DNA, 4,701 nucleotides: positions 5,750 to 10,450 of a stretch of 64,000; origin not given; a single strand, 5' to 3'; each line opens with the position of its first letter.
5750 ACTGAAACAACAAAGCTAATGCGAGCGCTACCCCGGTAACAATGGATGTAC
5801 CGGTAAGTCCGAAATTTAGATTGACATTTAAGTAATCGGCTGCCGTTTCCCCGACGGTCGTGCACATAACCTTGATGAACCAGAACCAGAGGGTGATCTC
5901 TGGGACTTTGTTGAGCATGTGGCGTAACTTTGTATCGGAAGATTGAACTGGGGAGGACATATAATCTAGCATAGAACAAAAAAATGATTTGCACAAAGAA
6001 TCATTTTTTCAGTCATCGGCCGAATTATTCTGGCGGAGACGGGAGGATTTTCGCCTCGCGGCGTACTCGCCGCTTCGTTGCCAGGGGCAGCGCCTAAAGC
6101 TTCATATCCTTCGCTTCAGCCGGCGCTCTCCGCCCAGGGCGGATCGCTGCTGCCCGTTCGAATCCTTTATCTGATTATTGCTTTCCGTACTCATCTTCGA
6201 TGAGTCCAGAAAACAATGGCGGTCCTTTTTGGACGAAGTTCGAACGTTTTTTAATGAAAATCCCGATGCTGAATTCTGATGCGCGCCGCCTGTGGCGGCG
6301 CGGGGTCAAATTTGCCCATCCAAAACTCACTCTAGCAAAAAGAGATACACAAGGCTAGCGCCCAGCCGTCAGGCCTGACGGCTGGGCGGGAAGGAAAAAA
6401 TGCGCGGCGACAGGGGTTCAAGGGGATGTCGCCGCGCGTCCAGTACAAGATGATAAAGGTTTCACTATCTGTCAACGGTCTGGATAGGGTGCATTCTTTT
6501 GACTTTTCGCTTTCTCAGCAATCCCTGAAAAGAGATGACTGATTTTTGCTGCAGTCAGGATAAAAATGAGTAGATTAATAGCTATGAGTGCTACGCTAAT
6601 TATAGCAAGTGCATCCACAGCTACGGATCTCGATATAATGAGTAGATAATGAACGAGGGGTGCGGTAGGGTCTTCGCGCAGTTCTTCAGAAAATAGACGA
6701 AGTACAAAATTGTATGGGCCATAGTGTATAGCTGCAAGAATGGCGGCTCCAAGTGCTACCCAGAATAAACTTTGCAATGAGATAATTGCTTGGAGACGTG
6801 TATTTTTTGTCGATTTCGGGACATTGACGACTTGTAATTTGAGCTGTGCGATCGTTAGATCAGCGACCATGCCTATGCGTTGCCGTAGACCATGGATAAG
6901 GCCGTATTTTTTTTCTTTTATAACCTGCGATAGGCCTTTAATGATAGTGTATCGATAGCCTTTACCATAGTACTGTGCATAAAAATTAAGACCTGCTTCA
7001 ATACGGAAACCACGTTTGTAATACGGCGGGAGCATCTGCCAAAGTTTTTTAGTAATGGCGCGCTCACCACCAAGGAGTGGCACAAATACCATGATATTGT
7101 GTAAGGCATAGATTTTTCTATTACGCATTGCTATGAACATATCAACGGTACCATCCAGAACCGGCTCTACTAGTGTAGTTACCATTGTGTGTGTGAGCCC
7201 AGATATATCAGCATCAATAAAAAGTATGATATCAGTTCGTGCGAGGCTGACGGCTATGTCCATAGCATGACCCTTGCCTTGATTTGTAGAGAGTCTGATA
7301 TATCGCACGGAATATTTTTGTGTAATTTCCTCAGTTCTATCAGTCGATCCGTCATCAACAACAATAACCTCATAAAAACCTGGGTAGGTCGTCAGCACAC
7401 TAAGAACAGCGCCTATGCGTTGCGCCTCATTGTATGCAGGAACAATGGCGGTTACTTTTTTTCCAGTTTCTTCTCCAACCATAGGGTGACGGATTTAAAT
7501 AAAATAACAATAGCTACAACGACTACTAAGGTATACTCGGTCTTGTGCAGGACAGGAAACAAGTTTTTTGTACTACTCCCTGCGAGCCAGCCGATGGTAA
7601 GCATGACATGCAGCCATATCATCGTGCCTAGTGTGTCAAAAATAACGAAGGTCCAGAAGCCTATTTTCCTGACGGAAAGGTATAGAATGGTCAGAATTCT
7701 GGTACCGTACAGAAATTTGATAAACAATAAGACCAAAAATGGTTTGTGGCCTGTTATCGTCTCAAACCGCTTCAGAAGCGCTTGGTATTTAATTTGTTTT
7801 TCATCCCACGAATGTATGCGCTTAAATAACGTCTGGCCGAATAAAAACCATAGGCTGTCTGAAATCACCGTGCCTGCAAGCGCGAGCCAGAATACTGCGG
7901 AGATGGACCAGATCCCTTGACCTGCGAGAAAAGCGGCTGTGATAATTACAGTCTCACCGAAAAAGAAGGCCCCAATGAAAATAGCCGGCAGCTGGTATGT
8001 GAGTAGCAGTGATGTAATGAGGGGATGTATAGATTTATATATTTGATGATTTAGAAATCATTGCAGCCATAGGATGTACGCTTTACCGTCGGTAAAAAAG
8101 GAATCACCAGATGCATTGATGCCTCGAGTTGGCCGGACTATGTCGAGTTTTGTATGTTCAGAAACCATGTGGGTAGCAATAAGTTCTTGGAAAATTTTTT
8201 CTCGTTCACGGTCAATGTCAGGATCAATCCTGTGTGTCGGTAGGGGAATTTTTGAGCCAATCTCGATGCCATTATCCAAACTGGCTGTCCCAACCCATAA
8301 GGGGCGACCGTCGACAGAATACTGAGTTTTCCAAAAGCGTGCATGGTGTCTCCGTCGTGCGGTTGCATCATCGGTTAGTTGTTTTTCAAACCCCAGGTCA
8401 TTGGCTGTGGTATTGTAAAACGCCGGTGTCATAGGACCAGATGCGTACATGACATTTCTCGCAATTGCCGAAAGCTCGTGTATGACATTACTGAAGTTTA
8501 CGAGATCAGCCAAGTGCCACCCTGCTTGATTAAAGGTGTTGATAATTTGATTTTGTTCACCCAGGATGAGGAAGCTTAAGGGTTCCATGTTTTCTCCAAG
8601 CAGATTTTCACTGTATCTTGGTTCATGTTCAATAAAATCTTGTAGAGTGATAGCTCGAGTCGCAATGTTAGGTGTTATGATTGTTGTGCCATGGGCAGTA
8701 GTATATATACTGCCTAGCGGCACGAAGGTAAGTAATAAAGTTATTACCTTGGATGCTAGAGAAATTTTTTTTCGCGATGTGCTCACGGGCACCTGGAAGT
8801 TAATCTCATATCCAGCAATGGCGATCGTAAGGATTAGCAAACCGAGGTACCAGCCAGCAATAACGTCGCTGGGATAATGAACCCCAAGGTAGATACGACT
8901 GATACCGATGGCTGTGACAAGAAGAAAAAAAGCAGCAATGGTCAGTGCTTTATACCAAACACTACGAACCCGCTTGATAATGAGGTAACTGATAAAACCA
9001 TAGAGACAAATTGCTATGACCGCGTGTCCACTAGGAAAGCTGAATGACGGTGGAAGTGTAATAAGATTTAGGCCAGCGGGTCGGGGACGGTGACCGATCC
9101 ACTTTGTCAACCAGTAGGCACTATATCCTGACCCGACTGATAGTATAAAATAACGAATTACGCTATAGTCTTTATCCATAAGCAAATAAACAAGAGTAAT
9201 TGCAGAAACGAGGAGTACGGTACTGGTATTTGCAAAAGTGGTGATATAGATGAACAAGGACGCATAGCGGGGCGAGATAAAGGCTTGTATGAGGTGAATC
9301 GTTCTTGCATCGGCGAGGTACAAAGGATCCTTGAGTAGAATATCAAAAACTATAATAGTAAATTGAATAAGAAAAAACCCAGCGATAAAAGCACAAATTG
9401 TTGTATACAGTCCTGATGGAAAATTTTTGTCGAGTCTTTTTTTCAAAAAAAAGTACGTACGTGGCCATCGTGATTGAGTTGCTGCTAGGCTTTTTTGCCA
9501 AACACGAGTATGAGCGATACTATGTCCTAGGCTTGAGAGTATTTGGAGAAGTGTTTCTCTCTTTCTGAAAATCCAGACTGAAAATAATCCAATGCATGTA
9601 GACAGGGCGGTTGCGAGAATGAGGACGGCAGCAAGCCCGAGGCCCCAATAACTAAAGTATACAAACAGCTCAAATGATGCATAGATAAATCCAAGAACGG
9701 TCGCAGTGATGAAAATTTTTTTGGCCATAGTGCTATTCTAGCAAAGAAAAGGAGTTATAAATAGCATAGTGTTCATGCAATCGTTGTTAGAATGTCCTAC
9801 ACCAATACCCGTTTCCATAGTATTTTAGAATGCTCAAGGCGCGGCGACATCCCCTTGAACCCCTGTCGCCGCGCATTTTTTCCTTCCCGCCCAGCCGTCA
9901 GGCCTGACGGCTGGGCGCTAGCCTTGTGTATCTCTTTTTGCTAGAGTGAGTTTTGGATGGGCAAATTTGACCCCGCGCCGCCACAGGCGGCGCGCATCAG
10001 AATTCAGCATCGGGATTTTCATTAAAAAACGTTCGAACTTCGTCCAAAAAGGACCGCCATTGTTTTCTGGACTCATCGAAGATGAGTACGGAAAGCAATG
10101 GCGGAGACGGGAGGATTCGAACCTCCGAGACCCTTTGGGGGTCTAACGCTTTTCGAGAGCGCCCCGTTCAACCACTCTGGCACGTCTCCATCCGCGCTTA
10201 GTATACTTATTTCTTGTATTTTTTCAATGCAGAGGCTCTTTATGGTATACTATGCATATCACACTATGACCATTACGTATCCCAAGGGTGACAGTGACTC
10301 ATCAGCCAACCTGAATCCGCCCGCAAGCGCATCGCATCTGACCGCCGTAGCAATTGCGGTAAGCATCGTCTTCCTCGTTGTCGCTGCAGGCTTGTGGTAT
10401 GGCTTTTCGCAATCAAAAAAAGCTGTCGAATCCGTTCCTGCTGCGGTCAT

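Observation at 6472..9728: Cassette cargo forms a coherent polyprenyl-phosphate module (GtrB-like GT2, DedA, PAP2)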

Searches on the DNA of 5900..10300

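Call 10: search_rna_families(source=window, start=5900, end=10300, threshold=evalue, max_evalue=1, show_alignments=3)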
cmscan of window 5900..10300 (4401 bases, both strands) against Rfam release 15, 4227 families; matches with E-value up to 1: 3.
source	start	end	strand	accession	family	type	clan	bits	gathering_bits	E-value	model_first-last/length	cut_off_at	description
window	10102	10189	-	RF00005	tRNA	Gene; tRNA;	CL00001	48.7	29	1.6e-08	1-71/71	no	tRNA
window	10102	10154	+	RF04351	Plastid-psbl-rps4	Cis-reg;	-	33.1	68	0.00028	1-53/53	no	Plastid-psbl-rps4 3UTR RNA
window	6355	6502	+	RF01406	STnc500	Gene; sRNA;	-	19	44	0.038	1-285/285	no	STnc500 Hfq binding RNA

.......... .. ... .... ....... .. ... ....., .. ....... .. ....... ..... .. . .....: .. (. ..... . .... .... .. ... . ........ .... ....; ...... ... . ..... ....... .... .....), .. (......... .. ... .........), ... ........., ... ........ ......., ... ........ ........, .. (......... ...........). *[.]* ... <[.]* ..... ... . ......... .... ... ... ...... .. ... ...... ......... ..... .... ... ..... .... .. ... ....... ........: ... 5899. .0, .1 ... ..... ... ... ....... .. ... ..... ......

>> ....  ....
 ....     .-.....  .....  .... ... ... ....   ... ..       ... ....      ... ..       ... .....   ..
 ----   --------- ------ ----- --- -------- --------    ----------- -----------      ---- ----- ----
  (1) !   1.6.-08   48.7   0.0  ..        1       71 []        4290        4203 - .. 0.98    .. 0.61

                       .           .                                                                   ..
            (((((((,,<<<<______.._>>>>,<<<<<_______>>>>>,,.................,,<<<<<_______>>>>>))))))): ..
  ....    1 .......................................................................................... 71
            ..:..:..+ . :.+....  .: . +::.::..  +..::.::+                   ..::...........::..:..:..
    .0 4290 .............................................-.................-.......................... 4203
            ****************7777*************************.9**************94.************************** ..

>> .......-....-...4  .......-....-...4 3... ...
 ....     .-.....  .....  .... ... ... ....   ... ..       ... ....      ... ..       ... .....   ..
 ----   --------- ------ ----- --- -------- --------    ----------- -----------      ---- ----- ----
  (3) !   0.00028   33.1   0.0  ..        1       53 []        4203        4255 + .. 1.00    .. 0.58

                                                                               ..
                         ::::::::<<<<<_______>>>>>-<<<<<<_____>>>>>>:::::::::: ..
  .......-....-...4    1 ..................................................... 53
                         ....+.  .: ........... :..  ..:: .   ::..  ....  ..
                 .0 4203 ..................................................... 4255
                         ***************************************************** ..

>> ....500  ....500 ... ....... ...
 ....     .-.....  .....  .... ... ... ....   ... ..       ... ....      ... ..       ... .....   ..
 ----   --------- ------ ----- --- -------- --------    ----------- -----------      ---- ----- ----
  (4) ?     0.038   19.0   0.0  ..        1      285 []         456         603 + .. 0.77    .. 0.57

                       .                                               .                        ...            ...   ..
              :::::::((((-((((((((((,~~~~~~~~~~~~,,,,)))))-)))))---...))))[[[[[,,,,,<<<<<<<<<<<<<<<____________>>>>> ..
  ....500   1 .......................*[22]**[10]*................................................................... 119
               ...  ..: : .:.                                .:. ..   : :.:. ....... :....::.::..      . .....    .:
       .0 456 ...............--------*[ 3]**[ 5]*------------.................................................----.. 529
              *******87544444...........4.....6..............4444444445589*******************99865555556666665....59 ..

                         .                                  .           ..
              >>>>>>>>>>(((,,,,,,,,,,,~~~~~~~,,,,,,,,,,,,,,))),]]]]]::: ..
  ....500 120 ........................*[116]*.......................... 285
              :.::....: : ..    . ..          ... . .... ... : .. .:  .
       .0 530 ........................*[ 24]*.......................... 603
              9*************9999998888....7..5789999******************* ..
